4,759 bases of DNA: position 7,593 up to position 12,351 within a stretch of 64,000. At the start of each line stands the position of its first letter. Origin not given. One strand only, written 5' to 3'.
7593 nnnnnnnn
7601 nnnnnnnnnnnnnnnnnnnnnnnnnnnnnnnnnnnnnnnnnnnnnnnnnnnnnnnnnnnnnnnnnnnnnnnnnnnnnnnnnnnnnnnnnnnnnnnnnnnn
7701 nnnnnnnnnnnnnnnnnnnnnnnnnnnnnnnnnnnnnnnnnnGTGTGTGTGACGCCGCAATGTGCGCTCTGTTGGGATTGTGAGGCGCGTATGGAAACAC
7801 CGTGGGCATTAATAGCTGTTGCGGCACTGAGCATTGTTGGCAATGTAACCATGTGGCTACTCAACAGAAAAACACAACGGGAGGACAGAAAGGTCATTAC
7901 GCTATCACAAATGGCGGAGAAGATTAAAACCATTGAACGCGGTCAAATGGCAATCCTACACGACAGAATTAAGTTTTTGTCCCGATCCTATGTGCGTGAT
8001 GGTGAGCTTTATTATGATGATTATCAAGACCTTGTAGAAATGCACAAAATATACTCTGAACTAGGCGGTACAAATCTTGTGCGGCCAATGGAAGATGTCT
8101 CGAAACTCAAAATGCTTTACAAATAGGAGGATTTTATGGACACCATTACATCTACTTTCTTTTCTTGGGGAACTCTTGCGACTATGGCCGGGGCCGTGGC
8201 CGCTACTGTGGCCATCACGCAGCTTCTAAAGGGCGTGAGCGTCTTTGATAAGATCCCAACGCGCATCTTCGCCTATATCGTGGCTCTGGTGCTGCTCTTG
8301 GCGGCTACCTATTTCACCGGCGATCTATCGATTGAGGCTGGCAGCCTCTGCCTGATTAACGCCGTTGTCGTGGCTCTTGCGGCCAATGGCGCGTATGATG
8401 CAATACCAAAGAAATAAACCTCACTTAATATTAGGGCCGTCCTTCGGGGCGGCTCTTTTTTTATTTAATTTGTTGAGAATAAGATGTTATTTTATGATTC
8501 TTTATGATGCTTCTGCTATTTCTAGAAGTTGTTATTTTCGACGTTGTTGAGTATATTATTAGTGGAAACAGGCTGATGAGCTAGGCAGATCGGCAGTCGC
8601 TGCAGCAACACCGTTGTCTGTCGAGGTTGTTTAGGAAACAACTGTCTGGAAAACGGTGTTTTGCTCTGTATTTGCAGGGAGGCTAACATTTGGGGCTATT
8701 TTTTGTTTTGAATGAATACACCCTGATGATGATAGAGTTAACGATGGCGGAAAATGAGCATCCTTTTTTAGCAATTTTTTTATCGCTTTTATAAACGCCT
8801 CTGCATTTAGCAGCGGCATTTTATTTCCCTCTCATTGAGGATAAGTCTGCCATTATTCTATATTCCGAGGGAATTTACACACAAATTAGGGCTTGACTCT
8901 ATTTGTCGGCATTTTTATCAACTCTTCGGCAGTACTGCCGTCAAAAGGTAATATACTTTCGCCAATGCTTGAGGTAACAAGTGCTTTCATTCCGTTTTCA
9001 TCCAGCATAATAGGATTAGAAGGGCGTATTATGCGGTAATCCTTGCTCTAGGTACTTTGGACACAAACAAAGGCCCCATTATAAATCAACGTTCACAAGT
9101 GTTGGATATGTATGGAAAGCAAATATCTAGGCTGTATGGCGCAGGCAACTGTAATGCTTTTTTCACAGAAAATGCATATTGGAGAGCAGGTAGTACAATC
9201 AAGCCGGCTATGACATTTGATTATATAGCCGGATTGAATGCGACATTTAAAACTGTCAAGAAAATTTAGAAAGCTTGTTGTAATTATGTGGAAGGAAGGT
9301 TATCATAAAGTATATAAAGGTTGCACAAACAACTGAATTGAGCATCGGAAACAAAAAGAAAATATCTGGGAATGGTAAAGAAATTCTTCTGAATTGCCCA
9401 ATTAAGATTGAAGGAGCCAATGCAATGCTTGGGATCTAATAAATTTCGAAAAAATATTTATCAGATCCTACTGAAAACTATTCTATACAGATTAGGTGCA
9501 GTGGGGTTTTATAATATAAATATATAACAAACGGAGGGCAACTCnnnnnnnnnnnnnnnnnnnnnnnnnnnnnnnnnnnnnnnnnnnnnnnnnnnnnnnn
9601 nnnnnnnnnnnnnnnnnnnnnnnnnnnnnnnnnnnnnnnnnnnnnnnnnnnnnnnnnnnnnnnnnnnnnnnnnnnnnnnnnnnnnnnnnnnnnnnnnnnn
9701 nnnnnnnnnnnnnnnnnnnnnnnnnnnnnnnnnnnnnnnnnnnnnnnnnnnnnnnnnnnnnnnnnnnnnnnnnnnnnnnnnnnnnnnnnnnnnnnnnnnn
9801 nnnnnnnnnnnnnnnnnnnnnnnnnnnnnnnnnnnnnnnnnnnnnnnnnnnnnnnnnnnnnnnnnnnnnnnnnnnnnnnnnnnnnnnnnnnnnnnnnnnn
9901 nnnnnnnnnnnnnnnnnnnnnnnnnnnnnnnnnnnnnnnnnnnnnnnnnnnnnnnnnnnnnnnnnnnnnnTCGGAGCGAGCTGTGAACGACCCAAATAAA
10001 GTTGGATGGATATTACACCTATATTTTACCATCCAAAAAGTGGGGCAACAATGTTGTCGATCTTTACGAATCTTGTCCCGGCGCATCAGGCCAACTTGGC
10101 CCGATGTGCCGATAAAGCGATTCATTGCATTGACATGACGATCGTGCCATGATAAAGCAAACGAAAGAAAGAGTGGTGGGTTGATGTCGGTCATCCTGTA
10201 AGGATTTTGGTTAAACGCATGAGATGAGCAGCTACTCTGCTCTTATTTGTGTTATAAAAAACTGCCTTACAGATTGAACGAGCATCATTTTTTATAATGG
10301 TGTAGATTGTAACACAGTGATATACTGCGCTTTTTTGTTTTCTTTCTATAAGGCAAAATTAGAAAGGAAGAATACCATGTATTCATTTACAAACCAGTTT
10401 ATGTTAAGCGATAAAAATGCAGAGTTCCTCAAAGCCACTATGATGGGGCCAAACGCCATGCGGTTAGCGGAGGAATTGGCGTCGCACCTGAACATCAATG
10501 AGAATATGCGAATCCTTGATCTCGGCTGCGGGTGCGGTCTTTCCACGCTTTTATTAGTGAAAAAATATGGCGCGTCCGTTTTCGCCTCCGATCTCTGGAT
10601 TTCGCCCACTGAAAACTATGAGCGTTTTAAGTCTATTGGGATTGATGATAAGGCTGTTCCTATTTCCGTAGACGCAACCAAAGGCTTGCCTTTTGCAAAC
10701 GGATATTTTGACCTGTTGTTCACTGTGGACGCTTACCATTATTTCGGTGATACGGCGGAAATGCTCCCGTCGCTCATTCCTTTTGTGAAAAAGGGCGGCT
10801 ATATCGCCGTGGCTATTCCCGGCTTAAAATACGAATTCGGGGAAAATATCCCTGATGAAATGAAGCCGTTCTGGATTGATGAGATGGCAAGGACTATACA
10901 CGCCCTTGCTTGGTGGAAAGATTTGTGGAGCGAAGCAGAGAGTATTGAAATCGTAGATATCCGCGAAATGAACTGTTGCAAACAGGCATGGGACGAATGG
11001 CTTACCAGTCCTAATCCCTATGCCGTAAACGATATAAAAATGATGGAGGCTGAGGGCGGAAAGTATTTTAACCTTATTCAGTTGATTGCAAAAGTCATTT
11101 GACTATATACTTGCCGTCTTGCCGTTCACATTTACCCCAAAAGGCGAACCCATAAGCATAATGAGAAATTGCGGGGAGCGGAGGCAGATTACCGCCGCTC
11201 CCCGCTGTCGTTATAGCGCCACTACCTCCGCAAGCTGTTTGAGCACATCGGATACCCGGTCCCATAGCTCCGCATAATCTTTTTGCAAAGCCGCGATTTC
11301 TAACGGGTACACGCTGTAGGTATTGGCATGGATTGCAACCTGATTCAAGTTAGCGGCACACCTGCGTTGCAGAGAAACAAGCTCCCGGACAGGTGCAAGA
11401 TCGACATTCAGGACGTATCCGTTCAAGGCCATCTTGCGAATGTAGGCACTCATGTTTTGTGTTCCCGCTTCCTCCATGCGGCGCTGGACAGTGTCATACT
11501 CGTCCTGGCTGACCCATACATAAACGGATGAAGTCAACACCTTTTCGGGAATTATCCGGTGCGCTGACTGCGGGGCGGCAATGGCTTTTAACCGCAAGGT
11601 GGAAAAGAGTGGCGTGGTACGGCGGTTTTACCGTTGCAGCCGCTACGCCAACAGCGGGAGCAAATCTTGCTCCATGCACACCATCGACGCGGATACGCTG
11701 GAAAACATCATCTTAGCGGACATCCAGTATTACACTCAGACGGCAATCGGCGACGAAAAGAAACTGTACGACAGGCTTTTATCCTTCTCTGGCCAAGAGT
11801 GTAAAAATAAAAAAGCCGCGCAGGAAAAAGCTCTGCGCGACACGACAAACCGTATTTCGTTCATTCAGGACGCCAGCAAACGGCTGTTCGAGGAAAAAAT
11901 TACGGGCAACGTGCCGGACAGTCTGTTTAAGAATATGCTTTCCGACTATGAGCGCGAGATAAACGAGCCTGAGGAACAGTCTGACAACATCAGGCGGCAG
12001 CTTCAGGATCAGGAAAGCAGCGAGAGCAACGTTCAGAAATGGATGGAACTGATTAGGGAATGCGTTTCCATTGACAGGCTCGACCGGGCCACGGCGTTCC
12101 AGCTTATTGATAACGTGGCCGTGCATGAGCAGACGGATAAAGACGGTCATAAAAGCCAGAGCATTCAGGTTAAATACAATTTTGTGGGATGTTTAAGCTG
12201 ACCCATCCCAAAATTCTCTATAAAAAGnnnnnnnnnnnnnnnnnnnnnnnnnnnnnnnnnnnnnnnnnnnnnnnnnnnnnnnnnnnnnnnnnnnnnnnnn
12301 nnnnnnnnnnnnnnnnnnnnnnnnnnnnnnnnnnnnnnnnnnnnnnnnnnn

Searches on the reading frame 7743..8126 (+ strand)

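Call 47: search_protein_families(library=pfam, proteins=[window:7743-8126:+], max_evalue=0.001)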
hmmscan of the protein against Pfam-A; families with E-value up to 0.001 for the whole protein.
window:7743-8126:+ (127 aa): 0 families

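Call 80: search_protein_families(library=phrogs, proteins=[window:7743-8126:+], max_evalue=0.001)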
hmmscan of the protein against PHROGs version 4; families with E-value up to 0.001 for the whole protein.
window:7743-8126:+ (127 aa): 1 family
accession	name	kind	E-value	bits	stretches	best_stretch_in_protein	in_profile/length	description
phrog_4105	-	unknown function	3.4e-10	41.1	1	55-112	28-85/103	-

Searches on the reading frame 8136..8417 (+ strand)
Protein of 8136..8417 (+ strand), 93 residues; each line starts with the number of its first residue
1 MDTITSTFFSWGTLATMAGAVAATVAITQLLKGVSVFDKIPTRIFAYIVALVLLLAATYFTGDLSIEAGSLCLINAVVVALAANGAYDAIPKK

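Call 9: search_protein_families(library=pfam, proteins=[window:8136-8417:+], max_evalue=0.01)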
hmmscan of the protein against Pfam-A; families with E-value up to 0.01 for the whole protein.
window:8136-8417:+ (93 aa): 0 families

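Call 80: search_protein_families(library=phrogs, proteins=[window:8136-8417:+], max_evalue=0.001)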
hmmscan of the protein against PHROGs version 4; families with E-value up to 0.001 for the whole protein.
window:8136-8417:+ (93 aa): 1 family
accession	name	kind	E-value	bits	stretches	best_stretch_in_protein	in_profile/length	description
phrog_18218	-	unknown function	0.00024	22.4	1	18-86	17-91/108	-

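Call 85: search_protein_families(library=pfam, proteins=[window:8136-8417:+], max_evalue=0.01)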
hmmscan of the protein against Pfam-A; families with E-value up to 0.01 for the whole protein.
window:8136-8417:+ (93 aa): 0 families

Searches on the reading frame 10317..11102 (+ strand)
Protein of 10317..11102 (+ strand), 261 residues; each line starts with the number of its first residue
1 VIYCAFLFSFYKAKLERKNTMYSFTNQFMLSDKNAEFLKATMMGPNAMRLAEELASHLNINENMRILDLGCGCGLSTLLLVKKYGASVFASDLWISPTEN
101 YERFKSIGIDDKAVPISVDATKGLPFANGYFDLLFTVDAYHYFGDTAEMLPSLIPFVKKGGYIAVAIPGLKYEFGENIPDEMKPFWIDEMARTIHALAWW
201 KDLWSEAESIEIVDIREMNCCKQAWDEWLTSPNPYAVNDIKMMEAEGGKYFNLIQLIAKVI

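Call 9: search_protein_families(library=pfam, proteins=[window:10317-11102:+], max_evalue=0.01)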
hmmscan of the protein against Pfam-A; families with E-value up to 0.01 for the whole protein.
window:10317-11102:+ (261 aa): 8 families
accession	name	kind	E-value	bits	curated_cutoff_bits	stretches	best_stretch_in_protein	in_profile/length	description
PF13649.12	Methyltransf_25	-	1.8e-08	35.4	27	1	66-161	1-97/97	Methyltransferase domain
PF08241.18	Methyltransf_11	-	2.2e-08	35.1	21.2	1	67-164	1-94/95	Methyltransferase domain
PF13847.12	Methyltransf_31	-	1.4e-07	31.7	27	1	60-185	1-129/145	Methyltransferase domain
PF13489.12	Methyltransf_23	-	1.2e-06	28.8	27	1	58-189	17-124/164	Methyltransferase domain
PF13578.12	Methyltransf_24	-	1.2e-05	26.6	26.3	1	68-164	2-101/105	Methyltransferase domain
PF02353.26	CMAS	-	0.00098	18.9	27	1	54-93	54-93/273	Mycolic acid cyclopropane synthetase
PF08242.18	Methyltransf_12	-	0.0038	18.4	30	1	67-162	1-97/98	Methyltransferase domain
PF01135.25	PCMT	-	0.0061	16.8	20.3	1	54-83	65-94/210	Protein-L-isoaspartate(D-aspartate) O-methyltransferase (PCMT)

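Call 85: search_protein_families(library=pfam, proteins=[window:10317-11102:+], max_evalue=0.01)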
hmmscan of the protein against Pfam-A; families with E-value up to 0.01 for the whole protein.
window:10317-11102:+ (261 aa): 8 families
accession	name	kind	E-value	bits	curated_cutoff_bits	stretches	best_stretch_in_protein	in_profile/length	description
PF13649.12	Methyltransf_25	-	1.8e-08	35.4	27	1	66-161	1-97/97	Methyltransferase domain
PF08241.18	Methyltransf_11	-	2.2e-08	35.1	21.2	1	67-164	1-94/95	Methyltransferase domain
PF13847.12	Methyltransf_31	-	1.4e-07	31.7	27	1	60-185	1-129/145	Methyltransferase domain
PF13489.12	Methyltransf_23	-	1.2e-06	28.8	27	1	58-189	17-124/164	Methyltransferase domain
PF13578.12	Methyltransf_24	-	1.2e-05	26.6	26.3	1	68-164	2-101/105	Methyltransferase domain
PF02353.26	CMAS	-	0.00098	18.9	27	1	54-93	54-93/273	Mycolic acid cyclopropane synthetase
PF08242.18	Methyltransf_12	-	0.0038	18.4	30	1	67-162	1-97/98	Methyltransferase domain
PF01135.25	PCMT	-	0.0061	16.8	20.3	1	54-83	65-94/210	Protein-L-isoaspartate(D-aspartate) O-methyltransferase (PCMT)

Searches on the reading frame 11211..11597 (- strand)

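Call 9: search_protein_families(library=pfam, proteins=[window:11211-11597:-], max_evalue=0.01)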
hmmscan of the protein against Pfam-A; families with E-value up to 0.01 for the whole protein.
window:11211-11597:- (128 aa): 2 families
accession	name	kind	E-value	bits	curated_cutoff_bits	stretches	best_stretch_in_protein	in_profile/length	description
PF21983.2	NikA-like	-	6.2e-12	45.9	27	1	25-88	7-69/72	Mobilization protein NikA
PF05713.17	MobC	-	6.7e-05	23.7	23.2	1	77-114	4-41/45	Bacterial mobilisation protein (MobC)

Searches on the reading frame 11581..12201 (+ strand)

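Call 9: search_protein_families(library=pfam, proteins=[window:11581-12201:+], max_evalue=0.01)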
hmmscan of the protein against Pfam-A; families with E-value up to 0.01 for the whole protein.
window:11581-12201:+ (206 aa): 3 families
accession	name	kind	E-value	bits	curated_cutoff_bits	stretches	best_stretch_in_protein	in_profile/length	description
PF14287.11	DUF4368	-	2.9e-15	56.7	25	1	140-204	1-65/67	Domain of unknown function (DUF4368)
PF13408.12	Zn_ribbon_recom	-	2.7e-08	34.5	25.3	1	12-49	24-58/58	Recombinase zinc beta ribbon domain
PF03233.18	Cauli_AT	-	0.0069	16.8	24.8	0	70-133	98-157/163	Aphid transmission protein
